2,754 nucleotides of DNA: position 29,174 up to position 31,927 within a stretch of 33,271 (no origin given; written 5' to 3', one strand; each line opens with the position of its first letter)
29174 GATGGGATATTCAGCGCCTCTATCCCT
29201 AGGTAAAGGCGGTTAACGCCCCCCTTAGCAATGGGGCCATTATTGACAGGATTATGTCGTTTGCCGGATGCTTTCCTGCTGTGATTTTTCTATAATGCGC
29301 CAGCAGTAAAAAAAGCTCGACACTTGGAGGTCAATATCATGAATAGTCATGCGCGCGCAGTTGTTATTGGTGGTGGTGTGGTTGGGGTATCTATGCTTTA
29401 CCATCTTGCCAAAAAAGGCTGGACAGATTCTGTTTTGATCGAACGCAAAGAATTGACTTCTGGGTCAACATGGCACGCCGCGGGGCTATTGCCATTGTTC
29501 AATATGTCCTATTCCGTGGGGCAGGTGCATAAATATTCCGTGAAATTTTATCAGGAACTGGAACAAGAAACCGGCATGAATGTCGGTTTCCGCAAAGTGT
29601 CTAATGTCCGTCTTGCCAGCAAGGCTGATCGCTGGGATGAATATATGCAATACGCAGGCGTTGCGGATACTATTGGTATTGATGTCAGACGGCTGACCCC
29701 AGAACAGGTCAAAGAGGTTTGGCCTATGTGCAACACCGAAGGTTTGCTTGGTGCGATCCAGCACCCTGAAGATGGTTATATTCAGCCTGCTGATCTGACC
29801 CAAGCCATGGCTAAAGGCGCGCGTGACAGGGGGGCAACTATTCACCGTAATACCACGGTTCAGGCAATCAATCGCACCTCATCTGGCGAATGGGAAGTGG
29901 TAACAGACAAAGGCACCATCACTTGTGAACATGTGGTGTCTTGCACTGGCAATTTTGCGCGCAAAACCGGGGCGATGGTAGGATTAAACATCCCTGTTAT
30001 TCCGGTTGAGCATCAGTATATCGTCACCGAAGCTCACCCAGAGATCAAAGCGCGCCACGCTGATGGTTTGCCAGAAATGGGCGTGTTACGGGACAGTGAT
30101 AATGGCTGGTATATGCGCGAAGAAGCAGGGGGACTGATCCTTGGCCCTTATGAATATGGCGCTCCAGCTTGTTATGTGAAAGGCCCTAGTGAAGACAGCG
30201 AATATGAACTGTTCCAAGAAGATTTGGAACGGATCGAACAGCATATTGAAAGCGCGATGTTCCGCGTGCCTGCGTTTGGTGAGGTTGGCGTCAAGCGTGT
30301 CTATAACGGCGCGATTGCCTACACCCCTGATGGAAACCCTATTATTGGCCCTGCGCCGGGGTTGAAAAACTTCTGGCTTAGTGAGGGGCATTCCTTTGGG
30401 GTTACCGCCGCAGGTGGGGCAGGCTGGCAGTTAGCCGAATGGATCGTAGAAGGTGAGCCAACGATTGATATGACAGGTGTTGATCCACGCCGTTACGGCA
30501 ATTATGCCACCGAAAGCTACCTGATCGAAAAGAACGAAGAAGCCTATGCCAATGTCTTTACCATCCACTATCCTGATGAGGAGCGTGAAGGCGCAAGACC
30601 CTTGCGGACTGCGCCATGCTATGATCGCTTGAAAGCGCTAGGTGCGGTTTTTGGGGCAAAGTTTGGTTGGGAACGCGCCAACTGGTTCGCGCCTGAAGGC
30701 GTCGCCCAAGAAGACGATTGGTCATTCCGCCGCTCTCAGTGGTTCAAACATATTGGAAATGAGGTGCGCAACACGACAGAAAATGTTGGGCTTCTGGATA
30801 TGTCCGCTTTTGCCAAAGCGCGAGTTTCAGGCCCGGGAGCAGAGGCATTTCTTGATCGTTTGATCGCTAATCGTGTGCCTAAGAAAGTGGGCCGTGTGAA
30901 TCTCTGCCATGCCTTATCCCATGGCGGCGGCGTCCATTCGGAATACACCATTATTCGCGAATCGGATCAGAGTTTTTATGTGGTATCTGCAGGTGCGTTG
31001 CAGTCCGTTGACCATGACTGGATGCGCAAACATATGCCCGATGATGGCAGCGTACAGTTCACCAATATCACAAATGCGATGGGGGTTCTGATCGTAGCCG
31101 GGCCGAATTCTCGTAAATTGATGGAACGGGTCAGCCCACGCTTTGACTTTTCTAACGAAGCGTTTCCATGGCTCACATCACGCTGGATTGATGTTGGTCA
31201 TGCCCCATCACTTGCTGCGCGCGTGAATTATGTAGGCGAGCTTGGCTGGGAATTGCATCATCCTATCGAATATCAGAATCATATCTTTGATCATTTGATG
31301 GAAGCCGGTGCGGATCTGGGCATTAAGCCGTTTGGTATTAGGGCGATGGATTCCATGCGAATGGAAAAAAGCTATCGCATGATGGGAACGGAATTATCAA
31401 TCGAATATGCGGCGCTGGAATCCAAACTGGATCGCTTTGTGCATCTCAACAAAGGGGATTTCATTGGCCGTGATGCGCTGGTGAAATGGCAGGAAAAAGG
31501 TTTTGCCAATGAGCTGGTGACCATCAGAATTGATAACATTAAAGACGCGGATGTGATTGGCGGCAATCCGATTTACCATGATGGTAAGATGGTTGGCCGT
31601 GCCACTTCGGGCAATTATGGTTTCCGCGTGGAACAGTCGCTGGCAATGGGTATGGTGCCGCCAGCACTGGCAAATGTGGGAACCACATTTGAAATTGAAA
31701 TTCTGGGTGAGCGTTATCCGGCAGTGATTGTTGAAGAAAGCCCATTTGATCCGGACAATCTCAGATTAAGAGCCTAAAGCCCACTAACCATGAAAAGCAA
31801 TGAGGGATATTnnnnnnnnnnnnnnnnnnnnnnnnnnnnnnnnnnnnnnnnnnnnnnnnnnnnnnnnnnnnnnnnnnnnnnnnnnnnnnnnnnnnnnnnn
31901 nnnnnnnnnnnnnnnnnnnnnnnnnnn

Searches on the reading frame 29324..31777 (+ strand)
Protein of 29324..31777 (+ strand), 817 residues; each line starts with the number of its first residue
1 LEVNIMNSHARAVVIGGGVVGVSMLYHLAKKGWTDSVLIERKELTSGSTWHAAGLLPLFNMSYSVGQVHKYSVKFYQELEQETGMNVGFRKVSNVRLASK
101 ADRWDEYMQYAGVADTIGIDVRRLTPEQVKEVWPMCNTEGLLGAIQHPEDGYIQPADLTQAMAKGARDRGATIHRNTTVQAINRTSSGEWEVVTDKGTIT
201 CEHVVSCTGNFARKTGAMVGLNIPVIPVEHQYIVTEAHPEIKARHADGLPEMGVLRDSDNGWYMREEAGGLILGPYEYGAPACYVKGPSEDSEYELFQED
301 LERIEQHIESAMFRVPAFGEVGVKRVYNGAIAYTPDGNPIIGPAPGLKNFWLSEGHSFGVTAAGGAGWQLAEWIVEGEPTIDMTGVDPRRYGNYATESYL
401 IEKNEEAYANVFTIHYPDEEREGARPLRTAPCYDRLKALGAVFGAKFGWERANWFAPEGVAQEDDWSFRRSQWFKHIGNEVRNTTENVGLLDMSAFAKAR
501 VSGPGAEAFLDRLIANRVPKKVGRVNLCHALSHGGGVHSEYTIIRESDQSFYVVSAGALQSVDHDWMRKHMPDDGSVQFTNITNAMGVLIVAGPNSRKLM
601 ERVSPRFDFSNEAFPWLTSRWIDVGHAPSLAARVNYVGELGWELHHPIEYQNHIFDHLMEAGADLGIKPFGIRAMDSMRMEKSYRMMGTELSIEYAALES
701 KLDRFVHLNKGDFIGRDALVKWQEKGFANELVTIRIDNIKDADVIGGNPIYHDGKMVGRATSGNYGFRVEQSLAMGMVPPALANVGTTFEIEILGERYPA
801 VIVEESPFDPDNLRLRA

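Call 5: search_protein_families(library=pfam, proteins=[window:29324-31777:+])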
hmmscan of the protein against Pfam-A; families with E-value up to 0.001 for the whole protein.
window:29324-31777:+ (817 aa): 9 families
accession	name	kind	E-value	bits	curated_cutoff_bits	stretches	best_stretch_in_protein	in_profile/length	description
PF01266.30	DAO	-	2.2e-72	245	27.9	1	12-373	2-353/353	FAD dependent oxidoreductase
PF01571.26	GCV_T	-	2.6e-70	237.1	25.6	1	432-704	1-254/255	Aminomethyltransferase folate-binding domain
PF08669.17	GCV_T_C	-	9.8e-21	73.9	25.9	1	730-809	2-80/80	Glycine cleavage T-protein C-terminal barrel domain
PF16350.10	FAO_M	-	2.1e-18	66.7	27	1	376-429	1-55/56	FAD dependent oxidoreductase central domain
PF13738.12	Pyr_redox_3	-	4.5e-08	33.1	30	1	166-214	91-138/305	Pyridine nucleotide-disulphide oxidoreductase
PF00070.33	Pyr_redox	-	9.3e-06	26.5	22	0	156-194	40-79/82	Pyridine nucleotide-disulphide oxidoreductase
PF13454.12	NAD_binding_9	-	9.7e-06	26.1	21.8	0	160-210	104-154/155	FAD-NAD(P)-binding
PF07992.20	Pyr_redox_2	-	2.1e-05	24.5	26.1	0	156-223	183-249/291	Pyridine nucleotide-disulphide oxidoreductase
PF01494.25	FAD_binding_3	-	4.1e-05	23.4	22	0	156-210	100-159/349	FAD binding domain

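Call 6: search_protein_families(library=ncbifam, proteins=[window:29324-31777:+])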
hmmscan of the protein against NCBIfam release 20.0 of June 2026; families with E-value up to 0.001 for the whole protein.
window:29324-31777:+ (817 aa): 30 families (the best 25 are shown)
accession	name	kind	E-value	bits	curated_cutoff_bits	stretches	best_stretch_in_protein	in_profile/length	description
TIGR01372.1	soxA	subfamily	7.1e-51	173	1164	1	425-816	605-995/996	sarcosine oxidase subunit alpha family protein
NF001567.0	PRK00389.1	subfamily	5.5e-48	163.7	300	1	473-805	30-350/359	glycine cleavage system aminomethyltransferase GcvT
TIGR00528.1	gcvT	equivalog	6.6e-38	130.5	235.85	1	474-804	29-356/362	glycine cleavage system aminomethyltransferase GcvT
NF053776.1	TmaoDeMthMsil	equivalog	5.2e-37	127.8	1100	1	483-817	424-763/763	trimethylamine N-oxide demethylase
NF010093.0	PRK13579.1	equivalog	1.2e-32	113.2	459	1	480-811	44-366/371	glycine cleavage system aminomethyltransferase GcvT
TIGR02352.1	thiamin_ThiO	equivalog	2.4e-32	112.4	250.8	1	13-237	2-227/351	glycine oxidase ThiO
NF001933.0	PRK00711.1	subfamily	2.6e-27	95.9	383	2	67-229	110-274/429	D-amino acid dehydrogenase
TIGR01373.1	soxB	subfamily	1.7e-25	89.7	529.45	1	11-380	32-388/407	sarcosine oxidase subunit beta family protein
NF008425.0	PRK11259.1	equivalog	1.8e-21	76.5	257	1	8-391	3-375/377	N-methyl-L-tryptophan oxidase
NF009133.0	PRK12486.1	equivalog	2.3e-19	69.6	410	1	474-804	41-365/369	dimethylsulfoniopropionate demethylase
TIGR03364.1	HpnW_proposed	hypoth_equivalog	1e-16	61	285.1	1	12-210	3-195/365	TIGR03364 family FAD-dependent oxidoreductase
NF050086.1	pipecolate_AmaA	exception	7.6e-15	54.5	600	1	90-213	119-238/425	L-pipecolate oxidase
TIGR01377.1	soxA_mon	subfamily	1e-14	54.1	479.65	1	12-390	3-374/381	amino oxidase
NF008726.1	PRK11728.1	equivalog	2.5e-14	52.9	299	1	12-234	3-226/389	L-2-hydroxyglutarate oxidase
NF002480.1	PRK01747.1-1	equivalog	5.2e-14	51.6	540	1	9-213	248-453/645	bifunctional tRNA (5-methylaminomethyl-2-thiouridine)(34)-methyltransferase MnmC2/FAD-dependent 5-carboxymethylaminomethyl-2-thiouridine(34)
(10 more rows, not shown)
